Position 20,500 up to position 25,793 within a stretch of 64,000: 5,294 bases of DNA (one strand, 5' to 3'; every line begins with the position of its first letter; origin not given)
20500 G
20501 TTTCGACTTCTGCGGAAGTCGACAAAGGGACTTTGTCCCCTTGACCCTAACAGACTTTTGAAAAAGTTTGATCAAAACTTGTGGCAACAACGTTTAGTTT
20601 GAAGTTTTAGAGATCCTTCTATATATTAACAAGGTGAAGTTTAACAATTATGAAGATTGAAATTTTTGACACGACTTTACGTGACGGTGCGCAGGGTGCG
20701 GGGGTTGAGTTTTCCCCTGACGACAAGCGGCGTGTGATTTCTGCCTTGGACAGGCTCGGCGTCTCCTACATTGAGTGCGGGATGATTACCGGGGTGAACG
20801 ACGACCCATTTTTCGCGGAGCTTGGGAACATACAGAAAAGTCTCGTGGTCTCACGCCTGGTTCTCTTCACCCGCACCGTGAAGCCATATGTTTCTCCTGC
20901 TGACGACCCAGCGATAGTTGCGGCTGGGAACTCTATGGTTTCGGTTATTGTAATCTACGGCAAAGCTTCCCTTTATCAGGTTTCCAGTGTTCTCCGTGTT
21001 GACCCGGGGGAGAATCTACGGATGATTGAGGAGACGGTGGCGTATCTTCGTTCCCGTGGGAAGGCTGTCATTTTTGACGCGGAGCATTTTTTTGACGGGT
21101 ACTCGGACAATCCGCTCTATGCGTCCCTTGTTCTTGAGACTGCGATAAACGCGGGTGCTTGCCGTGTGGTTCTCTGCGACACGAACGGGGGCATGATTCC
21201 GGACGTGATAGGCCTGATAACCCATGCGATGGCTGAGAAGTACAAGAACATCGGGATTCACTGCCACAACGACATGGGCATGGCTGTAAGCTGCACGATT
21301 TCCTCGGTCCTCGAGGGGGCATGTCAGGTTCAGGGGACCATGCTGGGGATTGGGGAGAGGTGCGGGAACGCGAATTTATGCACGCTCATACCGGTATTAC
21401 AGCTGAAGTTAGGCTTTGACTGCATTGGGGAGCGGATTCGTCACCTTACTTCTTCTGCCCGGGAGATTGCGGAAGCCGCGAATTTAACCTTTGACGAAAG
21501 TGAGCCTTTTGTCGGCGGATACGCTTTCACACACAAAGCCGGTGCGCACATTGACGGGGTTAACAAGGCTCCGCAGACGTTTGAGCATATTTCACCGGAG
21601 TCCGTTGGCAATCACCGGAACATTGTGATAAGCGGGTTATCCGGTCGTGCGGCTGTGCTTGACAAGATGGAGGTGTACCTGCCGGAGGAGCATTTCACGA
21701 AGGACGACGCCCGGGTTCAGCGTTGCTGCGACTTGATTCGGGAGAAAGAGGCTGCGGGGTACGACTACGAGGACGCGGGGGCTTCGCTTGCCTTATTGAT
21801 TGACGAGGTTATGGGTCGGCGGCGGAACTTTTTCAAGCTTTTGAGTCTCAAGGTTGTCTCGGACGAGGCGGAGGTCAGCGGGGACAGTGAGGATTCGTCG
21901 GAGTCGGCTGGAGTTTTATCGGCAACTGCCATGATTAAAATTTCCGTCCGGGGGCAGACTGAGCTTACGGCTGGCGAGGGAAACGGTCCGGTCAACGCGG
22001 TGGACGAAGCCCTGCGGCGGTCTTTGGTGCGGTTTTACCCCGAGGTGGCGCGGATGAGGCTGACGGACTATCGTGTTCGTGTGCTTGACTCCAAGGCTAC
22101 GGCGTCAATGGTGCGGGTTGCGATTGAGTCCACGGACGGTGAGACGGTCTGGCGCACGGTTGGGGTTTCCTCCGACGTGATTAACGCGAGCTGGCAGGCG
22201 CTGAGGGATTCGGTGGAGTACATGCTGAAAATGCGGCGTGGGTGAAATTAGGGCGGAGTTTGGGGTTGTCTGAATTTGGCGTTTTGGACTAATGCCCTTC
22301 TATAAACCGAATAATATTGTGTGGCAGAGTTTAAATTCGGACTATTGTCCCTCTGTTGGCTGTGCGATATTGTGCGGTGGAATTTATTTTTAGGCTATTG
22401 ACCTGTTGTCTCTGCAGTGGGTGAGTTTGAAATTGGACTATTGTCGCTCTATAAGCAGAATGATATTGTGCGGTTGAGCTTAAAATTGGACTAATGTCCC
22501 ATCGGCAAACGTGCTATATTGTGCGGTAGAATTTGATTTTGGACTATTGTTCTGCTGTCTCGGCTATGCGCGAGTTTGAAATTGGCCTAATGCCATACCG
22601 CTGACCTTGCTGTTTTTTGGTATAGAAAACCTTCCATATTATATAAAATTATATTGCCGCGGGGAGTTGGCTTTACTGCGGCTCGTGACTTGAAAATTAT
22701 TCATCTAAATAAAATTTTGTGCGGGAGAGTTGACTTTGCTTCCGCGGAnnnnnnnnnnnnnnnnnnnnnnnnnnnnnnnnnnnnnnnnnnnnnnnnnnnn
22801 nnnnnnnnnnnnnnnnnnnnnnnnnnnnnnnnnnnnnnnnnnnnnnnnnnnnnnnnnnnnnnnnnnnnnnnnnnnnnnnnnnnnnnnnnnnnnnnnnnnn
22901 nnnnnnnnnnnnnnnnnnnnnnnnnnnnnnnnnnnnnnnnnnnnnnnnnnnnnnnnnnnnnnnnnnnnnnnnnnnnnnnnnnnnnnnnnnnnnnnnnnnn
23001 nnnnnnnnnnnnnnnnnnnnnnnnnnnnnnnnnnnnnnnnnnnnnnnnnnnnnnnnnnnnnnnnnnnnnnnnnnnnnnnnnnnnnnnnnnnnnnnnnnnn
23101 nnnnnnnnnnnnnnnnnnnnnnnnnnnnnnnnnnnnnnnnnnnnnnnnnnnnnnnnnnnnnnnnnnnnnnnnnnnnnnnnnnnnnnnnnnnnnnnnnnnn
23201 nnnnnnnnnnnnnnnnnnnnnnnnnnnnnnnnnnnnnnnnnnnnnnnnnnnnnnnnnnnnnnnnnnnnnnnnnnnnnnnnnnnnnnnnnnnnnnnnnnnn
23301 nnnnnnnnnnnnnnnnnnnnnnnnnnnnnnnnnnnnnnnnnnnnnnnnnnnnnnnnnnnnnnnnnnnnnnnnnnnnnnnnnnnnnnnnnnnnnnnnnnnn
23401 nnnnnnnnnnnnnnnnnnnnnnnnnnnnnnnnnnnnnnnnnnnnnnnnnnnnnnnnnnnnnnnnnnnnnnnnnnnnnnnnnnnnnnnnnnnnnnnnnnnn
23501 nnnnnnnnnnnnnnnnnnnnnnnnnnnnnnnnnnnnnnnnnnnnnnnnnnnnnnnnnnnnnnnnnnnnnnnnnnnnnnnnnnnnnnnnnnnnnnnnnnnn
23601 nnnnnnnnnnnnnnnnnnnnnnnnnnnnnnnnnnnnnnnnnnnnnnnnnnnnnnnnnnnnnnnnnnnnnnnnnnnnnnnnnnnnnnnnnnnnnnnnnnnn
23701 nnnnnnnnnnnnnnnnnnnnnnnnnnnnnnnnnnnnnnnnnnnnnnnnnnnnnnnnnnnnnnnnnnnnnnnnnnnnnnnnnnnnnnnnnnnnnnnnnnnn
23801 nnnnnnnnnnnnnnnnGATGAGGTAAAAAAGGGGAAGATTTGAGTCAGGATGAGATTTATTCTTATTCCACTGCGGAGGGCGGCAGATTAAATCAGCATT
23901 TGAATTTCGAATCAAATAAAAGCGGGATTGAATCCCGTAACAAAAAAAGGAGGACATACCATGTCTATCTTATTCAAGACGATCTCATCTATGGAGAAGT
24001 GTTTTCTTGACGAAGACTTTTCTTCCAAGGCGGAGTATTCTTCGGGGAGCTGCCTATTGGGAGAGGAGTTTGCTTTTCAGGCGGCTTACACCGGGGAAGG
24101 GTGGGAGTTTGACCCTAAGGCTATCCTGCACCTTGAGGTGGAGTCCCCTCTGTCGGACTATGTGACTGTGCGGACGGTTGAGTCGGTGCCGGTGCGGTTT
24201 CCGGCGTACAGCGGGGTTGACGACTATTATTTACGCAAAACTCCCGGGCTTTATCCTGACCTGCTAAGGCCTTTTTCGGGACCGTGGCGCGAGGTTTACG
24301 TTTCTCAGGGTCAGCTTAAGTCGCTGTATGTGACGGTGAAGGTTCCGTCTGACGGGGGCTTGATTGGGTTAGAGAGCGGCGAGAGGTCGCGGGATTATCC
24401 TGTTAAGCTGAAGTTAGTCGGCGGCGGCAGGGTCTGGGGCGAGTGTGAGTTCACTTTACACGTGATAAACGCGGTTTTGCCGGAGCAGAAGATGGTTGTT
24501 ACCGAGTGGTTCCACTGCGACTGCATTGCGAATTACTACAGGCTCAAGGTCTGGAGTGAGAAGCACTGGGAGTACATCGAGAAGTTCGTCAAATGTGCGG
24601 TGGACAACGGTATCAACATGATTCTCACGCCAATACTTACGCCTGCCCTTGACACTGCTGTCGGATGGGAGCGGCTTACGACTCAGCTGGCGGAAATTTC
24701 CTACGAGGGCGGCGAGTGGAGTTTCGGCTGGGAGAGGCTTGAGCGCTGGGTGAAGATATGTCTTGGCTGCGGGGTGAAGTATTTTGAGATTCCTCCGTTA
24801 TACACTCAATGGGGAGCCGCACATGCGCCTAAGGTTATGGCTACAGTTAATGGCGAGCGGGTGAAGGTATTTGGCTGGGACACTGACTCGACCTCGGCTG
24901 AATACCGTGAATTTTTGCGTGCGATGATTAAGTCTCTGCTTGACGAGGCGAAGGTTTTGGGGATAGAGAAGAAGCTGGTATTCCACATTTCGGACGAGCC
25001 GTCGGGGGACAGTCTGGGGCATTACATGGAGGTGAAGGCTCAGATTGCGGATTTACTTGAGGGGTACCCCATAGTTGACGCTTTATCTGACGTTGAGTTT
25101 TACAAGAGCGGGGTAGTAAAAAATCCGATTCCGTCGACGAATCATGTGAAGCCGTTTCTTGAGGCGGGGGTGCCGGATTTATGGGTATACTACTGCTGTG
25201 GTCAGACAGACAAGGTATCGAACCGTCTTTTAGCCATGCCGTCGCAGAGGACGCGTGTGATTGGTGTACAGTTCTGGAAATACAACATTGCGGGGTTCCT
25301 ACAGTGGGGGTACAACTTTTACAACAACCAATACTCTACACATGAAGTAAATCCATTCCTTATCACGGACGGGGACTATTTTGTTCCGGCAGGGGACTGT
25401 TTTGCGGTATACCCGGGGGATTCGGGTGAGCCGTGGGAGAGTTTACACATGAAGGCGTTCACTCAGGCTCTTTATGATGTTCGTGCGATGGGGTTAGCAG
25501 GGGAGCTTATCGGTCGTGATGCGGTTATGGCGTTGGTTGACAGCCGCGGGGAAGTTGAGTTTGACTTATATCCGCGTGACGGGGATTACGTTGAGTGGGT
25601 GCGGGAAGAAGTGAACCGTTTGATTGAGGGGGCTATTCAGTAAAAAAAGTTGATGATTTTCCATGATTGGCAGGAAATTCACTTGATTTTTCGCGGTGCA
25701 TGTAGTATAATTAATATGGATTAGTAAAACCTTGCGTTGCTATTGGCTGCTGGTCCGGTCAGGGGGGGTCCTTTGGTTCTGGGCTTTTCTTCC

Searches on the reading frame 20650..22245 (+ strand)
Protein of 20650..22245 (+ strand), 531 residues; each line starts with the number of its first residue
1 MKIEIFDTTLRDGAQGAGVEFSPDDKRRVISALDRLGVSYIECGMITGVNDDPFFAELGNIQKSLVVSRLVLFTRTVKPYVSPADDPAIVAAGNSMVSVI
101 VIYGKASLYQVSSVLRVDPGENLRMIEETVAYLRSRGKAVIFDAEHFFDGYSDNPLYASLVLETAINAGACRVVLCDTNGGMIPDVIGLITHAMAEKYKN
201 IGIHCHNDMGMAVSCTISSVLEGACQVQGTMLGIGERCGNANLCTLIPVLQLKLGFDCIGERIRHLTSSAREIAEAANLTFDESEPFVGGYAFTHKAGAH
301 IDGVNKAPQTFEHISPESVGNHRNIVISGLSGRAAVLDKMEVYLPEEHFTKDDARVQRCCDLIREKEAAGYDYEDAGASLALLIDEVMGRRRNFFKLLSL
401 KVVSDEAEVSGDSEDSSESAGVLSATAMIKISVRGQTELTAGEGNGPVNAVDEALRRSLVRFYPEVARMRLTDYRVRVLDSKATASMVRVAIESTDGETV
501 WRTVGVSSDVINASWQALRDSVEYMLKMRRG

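Call 19: list_cluster_members(proteins=[window:20650-22245:+, window:26052-27701:+, window:45142-45939:+, window:50013-51098:+, window:18468-20372:+])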
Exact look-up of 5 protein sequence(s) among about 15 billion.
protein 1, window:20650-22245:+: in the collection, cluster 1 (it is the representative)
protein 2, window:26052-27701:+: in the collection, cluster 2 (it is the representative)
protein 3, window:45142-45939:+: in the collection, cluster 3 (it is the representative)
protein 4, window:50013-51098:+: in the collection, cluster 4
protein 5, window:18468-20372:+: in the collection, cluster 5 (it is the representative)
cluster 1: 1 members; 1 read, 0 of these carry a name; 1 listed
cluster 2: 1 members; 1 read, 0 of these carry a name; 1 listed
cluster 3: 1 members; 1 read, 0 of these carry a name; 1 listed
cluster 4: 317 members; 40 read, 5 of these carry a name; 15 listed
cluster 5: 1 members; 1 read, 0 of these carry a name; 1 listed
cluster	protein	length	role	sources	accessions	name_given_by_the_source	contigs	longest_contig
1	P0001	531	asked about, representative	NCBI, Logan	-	-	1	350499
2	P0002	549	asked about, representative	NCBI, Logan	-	-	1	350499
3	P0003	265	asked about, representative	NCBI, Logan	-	-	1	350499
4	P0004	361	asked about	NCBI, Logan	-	-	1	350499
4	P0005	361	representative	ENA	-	-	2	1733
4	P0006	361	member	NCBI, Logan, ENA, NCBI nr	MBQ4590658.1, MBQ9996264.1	MAG: Gfo/Idh/MocA family oxidoreductase [Clostridia bacterium] | Gfo/Idh/MocA family oxidoreductase [Clostridia bacterium]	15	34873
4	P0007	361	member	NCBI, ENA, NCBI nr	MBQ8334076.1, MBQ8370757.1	MAG: Gfo/Idh/MocA family oxidoreductase [Clostridia bacterium] | Gfo/Idh/MocA family oxidoreductase [Clostridia bacterium]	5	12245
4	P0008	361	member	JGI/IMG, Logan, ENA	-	predicted dehydrogenase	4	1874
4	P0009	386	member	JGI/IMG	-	predicted dehydrogenase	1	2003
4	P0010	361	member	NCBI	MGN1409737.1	MAG: Gfo/Idh/MocA family protein [Eubacteriales bacterium]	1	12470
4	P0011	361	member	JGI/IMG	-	-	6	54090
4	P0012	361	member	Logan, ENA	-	-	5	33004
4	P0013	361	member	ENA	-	-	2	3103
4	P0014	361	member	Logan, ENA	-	-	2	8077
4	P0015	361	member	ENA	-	-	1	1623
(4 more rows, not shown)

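Call 20: search_protein_families(library=pfam, proteins=[window:20650-22245:+])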
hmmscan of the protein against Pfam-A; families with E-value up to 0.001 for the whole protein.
window:20650-22245:+ (531 aa): 3 families
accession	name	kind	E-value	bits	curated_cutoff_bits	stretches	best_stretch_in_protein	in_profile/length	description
PF00682.25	HMGL-like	-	9e-44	150.2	29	1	2-251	1-240/260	HMGL-like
PF08502.15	LeuA_dimer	-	4.8e-23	81.9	24.9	1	378-525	5-130/131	LeuA allosteric (dimerisation) domain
PF22617.1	HCS_D2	-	4.7e-14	53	27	1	288-343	2-58/82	Homocitrate synthase post-HMGL domain-like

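Call 49: find_encoding_contigs(protein=P0006, flank=3000, max_places=8)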
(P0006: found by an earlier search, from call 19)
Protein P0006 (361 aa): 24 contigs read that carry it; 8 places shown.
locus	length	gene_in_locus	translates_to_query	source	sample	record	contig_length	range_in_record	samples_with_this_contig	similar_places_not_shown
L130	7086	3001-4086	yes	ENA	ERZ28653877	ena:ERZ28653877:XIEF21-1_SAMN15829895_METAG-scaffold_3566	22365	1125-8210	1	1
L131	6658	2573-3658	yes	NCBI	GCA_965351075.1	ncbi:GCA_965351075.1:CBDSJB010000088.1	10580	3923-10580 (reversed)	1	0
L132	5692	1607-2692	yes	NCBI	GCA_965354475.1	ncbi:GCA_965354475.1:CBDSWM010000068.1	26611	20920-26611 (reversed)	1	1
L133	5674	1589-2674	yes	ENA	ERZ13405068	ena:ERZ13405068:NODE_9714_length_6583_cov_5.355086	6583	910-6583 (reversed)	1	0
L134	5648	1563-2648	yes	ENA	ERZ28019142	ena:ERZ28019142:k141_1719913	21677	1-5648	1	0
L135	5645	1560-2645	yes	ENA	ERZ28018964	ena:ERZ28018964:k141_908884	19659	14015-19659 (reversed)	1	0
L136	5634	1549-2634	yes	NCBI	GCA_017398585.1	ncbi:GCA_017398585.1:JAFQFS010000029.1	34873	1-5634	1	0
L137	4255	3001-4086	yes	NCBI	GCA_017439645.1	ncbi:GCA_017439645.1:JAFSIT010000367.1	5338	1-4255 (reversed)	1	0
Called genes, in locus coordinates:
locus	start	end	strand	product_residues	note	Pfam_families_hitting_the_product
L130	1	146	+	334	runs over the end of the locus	PF00704:Glyco_hydro_18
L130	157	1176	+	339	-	PF01408:GFO_IDH_MocA, PF22725:GFO_IDH_MocA_C3, PF02894:GFO_IDH_MocA_C (weak)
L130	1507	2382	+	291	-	PF02311:AraC_binding, PF07883:Cupin_2 (weak), PF00165:HTH_AraC (weak), PF12833:HTH_18, PF00165:HTH_AraC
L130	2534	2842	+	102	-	-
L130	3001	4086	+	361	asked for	PF01408:GFO_IDH_MocA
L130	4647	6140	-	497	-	-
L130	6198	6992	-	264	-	PF00657:Lipase_GDSL (weak), PF13472:Lipase_GDSL_2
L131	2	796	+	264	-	?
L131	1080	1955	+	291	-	PF02311:AraC_binding, PF07883:Cupin_2 (weak), PF00165:HTH_AraC (weak), PF12833:HTH_18, PF00165:HTH_AraC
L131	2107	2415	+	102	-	-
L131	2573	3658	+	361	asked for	PF01408:GFO_IDH_MocA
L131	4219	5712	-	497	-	-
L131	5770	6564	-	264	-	PF00657:Lipase_GDSL (weak), PF13472:Lipase_GDSL_2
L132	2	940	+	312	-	?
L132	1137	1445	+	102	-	-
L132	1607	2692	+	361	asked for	PF01408:GFO_IDH_MocA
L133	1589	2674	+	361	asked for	PF01408:GFO_IDH_MocA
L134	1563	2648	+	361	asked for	PF01408:GFO_IDH_MocA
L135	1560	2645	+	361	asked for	PF01408:GFO_IDH_MocA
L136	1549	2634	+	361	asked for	PF01408:GFO_IDH_MocA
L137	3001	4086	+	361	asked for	PF01408:GFO_IDH_MocA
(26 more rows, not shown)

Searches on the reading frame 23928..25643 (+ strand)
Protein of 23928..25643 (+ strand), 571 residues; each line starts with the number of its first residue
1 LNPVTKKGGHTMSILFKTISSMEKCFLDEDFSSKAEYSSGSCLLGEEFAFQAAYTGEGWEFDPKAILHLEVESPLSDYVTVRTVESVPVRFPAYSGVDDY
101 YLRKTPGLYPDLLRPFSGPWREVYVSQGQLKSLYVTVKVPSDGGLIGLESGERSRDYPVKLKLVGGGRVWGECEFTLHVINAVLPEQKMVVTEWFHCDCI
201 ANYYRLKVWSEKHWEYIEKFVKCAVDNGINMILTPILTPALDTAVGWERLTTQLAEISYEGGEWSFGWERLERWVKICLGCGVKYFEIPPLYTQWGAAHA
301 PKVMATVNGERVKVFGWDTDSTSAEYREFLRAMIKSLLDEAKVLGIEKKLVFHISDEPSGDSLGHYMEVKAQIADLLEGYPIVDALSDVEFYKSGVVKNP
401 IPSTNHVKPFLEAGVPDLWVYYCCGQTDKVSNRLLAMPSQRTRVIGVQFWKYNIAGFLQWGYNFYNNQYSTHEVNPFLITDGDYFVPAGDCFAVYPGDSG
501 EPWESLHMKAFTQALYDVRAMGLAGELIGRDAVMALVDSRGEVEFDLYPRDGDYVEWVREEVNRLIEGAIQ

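Call 20: search_protein_families(library=pfam, proteins=[window:23928-25643:+])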
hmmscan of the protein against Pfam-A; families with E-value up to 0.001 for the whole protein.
window:23928-25643:+ (571 aa): 1 family
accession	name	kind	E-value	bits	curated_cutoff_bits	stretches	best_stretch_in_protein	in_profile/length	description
PF13320.12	GH123_cat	-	1.4e-98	330.7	23.1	1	194-522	1-322/324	Glycoside hydrolase 123, catalytic domain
